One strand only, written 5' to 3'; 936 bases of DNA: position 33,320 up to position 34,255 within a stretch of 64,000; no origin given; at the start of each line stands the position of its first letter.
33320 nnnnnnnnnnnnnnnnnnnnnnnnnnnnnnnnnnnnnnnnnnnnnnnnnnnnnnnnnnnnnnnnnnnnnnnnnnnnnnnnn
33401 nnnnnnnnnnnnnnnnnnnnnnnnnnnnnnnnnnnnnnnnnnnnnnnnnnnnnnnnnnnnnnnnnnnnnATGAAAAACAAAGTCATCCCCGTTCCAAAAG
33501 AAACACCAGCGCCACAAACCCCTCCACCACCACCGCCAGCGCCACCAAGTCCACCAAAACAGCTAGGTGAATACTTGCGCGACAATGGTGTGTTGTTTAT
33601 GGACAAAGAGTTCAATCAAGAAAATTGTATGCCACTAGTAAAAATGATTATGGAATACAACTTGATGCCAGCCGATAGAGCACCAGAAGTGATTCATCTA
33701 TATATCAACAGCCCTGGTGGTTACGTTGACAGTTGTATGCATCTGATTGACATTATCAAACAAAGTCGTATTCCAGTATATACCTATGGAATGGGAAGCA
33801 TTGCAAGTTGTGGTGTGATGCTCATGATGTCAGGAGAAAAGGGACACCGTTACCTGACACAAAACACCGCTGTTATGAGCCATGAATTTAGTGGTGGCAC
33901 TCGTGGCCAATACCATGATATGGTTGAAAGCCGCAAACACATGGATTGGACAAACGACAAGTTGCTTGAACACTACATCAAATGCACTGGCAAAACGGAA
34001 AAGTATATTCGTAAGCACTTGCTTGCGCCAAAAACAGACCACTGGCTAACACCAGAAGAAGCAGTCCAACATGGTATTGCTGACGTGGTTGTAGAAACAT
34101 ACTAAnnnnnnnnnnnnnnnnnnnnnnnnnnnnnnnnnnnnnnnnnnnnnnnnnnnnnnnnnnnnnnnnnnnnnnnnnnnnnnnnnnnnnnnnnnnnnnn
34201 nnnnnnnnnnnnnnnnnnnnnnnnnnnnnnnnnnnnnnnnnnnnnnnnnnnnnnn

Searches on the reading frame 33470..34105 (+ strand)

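Call 71: search_protein_families(library=pfam, proteins=[window:33470-34105:+], max_evalue=0.001)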
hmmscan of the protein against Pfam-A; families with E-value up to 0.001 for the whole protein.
window:33470-34105:+ (211 aa): 2 families
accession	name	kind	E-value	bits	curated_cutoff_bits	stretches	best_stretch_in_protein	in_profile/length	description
PF00574.28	CLP_protease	-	5.2e-33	114.9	20.2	1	39-210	16-181/182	Clp protease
PF25145.1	NfeD1b_N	-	0.00023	21.3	40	1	72-123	31-82/189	NfeD1b, N-terminal domain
